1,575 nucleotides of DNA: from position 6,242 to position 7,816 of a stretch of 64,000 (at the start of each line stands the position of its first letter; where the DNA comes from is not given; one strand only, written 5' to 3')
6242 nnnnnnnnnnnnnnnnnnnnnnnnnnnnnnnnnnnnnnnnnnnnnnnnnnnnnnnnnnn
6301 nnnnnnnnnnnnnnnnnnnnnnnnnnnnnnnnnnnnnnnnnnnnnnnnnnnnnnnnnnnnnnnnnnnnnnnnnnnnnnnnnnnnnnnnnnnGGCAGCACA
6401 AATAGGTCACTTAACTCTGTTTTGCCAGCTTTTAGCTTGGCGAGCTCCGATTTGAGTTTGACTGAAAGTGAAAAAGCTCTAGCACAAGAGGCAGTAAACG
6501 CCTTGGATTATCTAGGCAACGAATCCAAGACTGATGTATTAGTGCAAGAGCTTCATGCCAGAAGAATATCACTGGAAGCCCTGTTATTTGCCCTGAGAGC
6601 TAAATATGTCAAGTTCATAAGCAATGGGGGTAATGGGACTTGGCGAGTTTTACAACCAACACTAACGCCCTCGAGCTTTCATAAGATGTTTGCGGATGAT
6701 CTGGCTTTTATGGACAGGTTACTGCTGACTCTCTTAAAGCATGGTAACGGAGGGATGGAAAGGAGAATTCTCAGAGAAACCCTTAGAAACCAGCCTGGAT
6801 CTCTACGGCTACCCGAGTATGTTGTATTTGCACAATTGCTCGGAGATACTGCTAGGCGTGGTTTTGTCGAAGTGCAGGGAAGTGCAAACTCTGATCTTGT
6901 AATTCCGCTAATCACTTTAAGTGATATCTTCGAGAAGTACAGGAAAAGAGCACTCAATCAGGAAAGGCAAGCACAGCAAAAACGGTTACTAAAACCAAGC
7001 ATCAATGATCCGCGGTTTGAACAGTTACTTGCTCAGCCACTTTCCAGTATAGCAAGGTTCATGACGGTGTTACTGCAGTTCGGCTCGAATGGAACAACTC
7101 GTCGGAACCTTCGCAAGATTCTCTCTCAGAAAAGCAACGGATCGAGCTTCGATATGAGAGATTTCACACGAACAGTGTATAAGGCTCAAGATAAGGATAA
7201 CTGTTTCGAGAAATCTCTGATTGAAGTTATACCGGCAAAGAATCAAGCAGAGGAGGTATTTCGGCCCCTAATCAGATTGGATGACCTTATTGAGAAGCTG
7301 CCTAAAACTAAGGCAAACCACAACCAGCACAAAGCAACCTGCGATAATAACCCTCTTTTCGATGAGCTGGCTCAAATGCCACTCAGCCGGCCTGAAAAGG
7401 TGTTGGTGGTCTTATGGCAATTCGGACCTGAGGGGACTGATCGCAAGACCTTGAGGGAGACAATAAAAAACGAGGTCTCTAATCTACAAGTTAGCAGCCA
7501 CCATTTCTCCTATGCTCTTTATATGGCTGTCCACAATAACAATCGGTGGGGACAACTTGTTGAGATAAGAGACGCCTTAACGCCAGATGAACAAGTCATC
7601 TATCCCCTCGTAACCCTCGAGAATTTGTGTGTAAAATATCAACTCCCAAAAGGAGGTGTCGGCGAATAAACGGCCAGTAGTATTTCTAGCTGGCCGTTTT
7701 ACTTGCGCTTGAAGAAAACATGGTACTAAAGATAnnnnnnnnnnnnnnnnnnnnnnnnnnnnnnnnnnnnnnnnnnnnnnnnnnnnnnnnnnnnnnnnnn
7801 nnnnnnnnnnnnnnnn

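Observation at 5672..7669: Sigma-70 family protein with a long C-terminal repeat extension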

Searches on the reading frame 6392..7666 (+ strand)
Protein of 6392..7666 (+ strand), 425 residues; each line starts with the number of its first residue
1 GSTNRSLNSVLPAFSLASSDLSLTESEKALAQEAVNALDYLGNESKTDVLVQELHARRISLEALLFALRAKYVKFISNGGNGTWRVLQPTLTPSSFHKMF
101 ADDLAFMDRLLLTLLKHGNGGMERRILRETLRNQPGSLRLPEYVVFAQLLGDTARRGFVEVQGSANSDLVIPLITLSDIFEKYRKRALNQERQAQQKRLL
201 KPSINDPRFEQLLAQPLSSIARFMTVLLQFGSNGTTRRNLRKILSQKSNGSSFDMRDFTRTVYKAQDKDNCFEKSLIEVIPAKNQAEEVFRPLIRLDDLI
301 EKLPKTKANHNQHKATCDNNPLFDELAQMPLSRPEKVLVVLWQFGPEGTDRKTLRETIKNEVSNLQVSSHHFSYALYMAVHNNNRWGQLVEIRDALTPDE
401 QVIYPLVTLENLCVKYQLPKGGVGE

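Call 9: find_homologous_proteins(query=window:6392-7666:+, max_evalue=0.001)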
Query window:6392-7666:+ (425 aa): 1 proteins with E <= 0.001 among 8000 candidates.
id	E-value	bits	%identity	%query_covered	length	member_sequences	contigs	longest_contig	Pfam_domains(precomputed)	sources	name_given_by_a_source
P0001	1.5e-278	942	100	100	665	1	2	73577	PF04545.23,PF04542.21,PF04539.23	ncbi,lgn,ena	-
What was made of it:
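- Tried and rejected: The word-index homologue search with the extension returned only the protein itself (call 9).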

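Call 13: find_encoding_contigs(protein=P0001, flank=10000)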
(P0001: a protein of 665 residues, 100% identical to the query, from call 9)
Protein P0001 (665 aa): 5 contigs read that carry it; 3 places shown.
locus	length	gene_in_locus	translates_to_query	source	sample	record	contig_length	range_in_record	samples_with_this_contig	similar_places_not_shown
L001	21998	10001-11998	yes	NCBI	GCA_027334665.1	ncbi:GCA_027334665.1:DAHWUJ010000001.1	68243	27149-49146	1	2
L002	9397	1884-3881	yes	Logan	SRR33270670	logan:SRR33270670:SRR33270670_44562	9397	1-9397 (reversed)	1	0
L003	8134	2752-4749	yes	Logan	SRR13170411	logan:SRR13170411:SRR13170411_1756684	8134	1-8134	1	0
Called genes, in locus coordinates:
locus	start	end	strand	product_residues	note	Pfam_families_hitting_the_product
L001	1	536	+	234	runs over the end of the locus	-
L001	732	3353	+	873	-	PF26449:DUF8128, PF01935:DUF87 (weak), PF10412:TrwB_AAD_bind (faint), PF12696:TraG-D_C (weak)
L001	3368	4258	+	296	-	PF13814:Replic_Relax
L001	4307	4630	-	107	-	PF12599:DUF3768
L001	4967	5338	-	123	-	-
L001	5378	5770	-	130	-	-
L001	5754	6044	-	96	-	-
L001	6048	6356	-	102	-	-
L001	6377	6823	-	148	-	PF21849:DUF6908, PF06853:DUF1249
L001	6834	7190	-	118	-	-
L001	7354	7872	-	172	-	-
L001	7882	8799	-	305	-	PF01633:Choline_kinase, PF01636:APH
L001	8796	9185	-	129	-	-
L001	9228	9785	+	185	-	-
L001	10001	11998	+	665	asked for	PF04542:Sigma70_r2, PF04539:Sigma70_r3 (weak), PF04545:Sigma70_r4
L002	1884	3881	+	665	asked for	PF04542:Sigma70_r2, PF04539:Sigma70_r3 (weak), PF04545:Sigma70_r4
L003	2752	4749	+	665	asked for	PF04542:Sigma70_r2, PF04539:Sigma70_r3 (weak), PF04545:Sigma70_r4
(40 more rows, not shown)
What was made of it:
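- Checked: The same 665-aa product is called on an NCBI MAG contig and on Logan assemblies of two different SRA runs (call 13).
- An identical 665-aa product is called on three assemblies from at least two sequencing runs, with the same neighbours (call 13).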

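Call 70: list_cluster_members(proteins=[P0001, P0002, P0003, P0004, P0005])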
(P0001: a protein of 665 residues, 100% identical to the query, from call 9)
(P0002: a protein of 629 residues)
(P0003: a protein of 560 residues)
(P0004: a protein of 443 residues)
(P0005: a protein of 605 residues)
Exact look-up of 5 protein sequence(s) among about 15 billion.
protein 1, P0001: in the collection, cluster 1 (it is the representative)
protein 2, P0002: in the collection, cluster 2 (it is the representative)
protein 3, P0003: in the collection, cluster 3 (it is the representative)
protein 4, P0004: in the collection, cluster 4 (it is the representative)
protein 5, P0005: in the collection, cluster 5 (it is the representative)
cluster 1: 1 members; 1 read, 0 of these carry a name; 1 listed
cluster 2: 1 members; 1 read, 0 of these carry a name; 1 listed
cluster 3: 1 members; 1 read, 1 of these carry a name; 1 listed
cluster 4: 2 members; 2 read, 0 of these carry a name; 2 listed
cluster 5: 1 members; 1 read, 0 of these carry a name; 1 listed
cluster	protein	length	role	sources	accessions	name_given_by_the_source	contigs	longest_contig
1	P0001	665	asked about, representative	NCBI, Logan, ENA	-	-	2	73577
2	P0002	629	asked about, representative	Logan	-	-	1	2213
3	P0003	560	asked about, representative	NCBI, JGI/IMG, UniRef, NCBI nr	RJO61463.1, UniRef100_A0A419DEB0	hypothetical protein C4544_03045 [candidate division WS5 bacterium] | Uncharacterized protein n=1 Tax=candidate division WS5 bacterium TaxID=2093353 ... | MAG: hypothetical protein C4544_03045 [candidate division WS5 bacterium]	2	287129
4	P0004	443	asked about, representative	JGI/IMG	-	-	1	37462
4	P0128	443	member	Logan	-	-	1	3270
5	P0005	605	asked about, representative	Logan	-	-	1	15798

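Call 78: search_dna_similar(query=window:6404-7666:+, collection=plasmids, mode=protein, max_evalue=0.01, max_rows=10)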
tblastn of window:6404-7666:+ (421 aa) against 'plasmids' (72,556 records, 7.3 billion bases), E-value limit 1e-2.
No match.

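Call 79: search_dna_similar(query=window:6404-7666:+, collection=phages, mode=protein, max_evalue=0.01, max_rows=10)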
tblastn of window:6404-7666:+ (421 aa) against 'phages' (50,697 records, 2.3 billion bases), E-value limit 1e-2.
No match.

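Call 81: search_protein_families(library=phrogs, proteins=[window:6404-7666:+], max_evalue=0.01)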
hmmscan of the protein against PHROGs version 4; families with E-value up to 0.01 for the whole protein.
window:6404-7666:+ (421 aa): 0 families
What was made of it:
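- On Specific winged-helix families (MarR, ArsR, Fur, BlaI, Cdc6/ORC WHD and others): No PHROG match (call 81).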

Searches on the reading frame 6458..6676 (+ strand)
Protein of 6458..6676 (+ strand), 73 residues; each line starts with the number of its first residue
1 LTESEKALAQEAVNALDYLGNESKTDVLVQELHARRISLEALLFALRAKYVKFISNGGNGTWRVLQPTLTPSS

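Call 83: search_solved_structures(query=window:6458-6676:+, max_evalue=10)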
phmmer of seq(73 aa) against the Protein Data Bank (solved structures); distinct sequences matched with E-value up to 10: 0.
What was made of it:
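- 6467..6661 (+): R0 module (residues 266-330). A small α-α-α-β-β unit shared with the N-terminus of P0004 and not homologous to the repeats. No PDB sequence match (call 83).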
